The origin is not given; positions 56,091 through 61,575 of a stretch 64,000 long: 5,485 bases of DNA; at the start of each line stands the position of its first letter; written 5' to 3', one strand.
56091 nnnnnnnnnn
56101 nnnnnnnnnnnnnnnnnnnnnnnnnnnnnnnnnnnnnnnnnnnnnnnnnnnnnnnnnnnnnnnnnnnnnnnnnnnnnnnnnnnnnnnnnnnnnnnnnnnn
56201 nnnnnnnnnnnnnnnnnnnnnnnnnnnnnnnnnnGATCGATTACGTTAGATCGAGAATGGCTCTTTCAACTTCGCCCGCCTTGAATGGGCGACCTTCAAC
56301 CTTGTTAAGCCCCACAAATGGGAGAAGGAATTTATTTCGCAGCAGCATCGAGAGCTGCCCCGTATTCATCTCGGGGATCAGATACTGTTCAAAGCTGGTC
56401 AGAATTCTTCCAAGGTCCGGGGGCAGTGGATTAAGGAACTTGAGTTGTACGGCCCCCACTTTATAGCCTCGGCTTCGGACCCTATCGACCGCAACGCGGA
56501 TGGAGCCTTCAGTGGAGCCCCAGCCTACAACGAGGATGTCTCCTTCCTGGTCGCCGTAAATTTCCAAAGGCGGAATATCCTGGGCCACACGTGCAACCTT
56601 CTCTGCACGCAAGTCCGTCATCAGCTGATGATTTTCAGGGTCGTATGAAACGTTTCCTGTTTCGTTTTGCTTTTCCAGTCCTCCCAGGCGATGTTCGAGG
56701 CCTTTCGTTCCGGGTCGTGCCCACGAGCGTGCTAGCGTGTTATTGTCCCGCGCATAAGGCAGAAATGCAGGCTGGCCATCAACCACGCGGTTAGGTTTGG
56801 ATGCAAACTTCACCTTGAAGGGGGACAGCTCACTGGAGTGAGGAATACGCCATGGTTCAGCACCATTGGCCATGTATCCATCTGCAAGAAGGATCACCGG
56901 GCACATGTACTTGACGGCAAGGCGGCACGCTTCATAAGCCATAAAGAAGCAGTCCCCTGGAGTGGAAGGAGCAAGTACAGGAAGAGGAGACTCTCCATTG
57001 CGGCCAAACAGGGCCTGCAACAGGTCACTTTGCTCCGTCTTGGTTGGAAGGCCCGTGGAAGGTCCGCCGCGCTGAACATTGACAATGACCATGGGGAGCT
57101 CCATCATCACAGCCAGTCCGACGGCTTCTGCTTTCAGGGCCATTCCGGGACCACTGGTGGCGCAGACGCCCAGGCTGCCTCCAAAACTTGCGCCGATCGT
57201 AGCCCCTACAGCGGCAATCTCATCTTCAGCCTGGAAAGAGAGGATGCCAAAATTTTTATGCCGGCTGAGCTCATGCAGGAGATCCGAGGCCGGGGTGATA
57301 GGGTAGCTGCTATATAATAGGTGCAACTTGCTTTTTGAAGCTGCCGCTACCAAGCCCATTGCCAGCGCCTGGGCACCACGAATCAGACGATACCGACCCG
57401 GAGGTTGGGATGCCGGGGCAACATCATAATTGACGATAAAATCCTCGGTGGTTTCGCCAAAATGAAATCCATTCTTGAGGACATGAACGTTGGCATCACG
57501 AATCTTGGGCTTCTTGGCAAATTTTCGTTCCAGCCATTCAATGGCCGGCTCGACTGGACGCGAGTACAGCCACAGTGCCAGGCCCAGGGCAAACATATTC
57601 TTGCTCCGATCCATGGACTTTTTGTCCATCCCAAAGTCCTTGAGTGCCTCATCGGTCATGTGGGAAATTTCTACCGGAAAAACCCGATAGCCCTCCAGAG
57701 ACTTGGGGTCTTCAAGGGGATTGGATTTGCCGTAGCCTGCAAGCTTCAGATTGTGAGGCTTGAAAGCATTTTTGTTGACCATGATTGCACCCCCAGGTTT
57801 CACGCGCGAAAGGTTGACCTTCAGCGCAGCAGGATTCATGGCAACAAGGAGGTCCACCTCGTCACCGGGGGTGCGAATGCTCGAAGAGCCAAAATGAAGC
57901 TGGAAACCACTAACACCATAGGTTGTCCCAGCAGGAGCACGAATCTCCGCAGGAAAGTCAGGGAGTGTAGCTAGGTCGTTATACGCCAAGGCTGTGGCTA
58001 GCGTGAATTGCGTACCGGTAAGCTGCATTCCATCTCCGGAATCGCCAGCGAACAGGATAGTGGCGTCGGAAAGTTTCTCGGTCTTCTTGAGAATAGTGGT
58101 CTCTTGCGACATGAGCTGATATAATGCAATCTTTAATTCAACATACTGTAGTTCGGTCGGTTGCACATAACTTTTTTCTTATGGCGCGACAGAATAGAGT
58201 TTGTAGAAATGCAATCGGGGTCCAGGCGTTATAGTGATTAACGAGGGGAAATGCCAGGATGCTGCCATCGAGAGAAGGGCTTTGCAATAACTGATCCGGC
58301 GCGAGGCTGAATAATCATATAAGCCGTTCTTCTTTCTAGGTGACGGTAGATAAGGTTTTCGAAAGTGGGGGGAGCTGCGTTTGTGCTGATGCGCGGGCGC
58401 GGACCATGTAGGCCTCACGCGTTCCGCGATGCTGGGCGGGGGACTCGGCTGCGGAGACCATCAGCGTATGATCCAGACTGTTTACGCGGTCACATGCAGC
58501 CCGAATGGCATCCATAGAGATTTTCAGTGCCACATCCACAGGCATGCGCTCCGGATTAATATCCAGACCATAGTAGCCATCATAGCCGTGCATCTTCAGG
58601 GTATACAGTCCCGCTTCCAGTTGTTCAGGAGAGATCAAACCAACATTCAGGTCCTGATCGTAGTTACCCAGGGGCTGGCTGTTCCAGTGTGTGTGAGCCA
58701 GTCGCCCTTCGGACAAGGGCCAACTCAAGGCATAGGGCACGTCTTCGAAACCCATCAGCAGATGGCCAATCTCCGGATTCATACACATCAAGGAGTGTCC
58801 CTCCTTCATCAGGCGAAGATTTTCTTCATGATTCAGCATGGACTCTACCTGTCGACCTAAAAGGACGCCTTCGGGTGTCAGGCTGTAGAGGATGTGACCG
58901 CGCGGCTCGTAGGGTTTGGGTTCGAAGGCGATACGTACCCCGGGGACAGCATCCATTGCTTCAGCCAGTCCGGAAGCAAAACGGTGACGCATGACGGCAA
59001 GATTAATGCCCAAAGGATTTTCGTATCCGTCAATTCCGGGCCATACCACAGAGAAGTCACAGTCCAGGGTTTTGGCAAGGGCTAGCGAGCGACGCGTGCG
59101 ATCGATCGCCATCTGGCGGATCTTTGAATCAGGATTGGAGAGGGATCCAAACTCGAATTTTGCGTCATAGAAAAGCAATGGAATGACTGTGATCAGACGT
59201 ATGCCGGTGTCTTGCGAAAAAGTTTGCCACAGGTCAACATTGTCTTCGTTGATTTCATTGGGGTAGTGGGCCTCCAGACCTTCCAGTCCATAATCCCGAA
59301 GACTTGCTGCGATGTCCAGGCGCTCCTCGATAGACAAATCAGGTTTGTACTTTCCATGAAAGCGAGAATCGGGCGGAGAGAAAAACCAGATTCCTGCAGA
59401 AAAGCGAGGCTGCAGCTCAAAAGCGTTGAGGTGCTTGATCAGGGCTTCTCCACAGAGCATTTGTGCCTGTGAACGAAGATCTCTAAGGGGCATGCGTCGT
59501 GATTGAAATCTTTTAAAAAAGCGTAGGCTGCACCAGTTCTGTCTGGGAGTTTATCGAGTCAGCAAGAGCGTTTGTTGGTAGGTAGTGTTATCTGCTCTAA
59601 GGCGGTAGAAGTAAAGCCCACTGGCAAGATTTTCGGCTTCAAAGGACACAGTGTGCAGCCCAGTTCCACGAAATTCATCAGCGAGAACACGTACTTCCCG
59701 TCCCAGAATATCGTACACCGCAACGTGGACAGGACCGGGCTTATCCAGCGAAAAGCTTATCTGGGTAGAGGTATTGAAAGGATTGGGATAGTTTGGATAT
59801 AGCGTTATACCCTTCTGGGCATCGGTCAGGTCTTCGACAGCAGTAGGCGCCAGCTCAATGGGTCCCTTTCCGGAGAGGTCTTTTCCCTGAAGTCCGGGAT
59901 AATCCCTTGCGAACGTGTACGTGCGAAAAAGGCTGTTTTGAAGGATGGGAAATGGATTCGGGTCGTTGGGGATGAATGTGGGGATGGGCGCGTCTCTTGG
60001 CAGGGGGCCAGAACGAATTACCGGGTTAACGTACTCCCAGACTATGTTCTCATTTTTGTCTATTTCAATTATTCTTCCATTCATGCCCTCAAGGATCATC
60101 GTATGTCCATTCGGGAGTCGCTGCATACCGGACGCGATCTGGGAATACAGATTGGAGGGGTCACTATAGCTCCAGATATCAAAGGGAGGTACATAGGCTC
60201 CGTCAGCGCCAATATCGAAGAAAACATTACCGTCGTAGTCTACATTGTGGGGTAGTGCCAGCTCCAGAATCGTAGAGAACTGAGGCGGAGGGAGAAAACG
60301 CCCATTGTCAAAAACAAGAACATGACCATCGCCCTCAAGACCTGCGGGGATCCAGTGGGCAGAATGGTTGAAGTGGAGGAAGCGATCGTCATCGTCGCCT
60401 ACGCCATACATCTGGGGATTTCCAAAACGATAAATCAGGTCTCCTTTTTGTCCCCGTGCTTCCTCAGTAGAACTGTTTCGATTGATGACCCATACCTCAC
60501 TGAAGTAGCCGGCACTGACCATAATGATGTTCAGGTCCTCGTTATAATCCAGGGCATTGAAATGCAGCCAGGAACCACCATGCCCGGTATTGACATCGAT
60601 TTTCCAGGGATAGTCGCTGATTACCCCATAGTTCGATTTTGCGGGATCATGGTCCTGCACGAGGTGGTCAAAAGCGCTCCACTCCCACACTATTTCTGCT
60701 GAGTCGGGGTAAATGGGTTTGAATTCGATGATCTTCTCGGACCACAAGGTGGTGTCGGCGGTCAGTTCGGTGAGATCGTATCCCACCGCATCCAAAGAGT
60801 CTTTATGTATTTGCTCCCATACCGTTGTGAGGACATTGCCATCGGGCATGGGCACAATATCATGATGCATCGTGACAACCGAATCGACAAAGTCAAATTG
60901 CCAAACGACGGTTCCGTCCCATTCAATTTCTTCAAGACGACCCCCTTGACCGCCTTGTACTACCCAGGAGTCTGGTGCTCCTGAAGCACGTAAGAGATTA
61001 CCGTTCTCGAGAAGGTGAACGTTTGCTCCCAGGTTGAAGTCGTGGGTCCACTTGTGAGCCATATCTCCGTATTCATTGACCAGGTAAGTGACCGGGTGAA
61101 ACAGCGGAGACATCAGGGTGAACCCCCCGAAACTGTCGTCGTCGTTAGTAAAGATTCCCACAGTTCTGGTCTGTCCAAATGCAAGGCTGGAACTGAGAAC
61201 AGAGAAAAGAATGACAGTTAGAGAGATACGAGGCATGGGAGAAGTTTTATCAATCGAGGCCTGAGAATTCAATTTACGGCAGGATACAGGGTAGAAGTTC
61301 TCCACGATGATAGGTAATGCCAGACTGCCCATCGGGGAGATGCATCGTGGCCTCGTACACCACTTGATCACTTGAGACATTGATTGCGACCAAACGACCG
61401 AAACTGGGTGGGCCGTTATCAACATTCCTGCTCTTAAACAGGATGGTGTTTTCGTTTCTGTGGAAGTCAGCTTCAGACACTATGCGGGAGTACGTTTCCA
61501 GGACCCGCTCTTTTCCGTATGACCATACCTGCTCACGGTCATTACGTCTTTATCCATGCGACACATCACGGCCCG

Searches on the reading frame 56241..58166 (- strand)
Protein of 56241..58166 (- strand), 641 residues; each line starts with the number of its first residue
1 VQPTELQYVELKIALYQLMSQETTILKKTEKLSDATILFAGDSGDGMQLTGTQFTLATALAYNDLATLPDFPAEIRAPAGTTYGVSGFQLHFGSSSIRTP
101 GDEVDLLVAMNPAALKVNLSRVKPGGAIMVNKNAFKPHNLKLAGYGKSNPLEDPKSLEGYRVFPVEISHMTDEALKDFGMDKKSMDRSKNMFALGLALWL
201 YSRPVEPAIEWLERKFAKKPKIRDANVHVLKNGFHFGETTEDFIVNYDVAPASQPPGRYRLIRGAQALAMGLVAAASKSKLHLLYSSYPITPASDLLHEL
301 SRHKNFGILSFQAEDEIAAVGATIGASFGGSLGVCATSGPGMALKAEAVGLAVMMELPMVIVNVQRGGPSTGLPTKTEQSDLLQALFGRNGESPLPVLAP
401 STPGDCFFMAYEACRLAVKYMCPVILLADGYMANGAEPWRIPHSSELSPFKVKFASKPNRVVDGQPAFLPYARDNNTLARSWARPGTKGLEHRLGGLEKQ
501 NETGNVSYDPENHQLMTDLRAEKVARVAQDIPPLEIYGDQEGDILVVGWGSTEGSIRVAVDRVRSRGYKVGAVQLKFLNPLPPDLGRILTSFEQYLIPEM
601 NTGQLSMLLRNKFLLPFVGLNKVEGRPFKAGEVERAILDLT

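Call 57: search_protein_families(library=pfam, proteins=[window:56241-58166:-])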
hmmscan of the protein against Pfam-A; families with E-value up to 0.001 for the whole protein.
window:56241-58166:- (641 aa): 4 families
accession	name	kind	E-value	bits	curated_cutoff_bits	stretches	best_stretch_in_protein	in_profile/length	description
PF01855.24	POR_N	-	1.6e-50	172.4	27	1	285-502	11-221/231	Pyruvate flavodoxin/ferredoxin oxidoreductase, thiamine diP-bdg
PF01558.24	POR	-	1.5e-24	87.5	27.4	1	44-234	2-172/173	Pyruvate ferredoxin/flavodoxin oxidoreductase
PF17147.9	PFOR_II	-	4.1e-09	37.1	27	1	543-605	2-70/102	Pyruvate:ferredoxin oxidoreductase core domain II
PF02776.23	TPP_enzyme_N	-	0.00065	19.9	26.8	0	288-376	22-108/119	Thiamine pyrophosphate enzyme, N-terminal TPP binding domain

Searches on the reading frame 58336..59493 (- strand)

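Call 57: search_protein_families(library=pfam, proteins=[window:58336-59493:-])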
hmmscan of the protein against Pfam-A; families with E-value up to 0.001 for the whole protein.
window:58336-59493:- (385 aa): 1 family
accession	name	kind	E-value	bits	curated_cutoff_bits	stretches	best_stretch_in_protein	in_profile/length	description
PF01261.30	AP_endonuc_2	-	1.5e-13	51.4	31.1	1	65-327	4-243/249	Xylose isomerase-like TIM barrel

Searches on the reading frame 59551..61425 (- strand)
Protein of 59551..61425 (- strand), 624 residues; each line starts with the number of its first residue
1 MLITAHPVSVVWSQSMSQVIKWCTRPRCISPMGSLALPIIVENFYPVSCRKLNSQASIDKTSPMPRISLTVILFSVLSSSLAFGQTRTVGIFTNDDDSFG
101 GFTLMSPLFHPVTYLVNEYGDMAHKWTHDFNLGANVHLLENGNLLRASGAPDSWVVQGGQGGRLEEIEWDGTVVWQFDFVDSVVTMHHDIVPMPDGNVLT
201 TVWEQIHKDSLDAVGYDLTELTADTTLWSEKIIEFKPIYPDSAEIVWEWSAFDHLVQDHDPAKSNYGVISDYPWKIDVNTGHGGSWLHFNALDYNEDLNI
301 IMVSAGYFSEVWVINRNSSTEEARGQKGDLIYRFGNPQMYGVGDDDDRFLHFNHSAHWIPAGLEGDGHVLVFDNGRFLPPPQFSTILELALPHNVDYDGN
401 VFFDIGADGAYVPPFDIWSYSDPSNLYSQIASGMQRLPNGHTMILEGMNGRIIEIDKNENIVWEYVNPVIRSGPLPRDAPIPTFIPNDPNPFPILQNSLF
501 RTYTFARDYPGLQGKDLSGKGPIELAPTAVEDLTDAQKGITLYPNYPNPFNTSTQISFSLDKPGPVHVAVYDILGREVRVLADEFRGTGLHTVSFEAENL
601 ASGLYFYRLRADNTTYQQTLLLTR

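Call 57: search_protein_families(library=pfam, proteins=[window:59551-61425:-])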
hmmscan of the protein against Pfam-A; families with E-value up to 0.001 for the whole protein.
window:59551-61425:- (624 aa): 3 families
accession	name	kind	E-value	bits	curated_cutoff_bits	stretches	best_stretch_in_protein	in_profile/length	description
PF05935.17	Arylsulfotrans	-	8.4e-20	71.5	24.2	1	113-451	30-336/374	Arylsulfotransferase (ASST)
PF14269.12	Arylsulfotran_2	-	1.9e-10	41.1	27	1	425-467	258-300/301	Arylsulfotransferase (ASST)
PF18962.6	Por_Secre_tail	-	5.5e-09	36.6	27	1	546-619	2-72/75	Secretion system C-terminal sorting domain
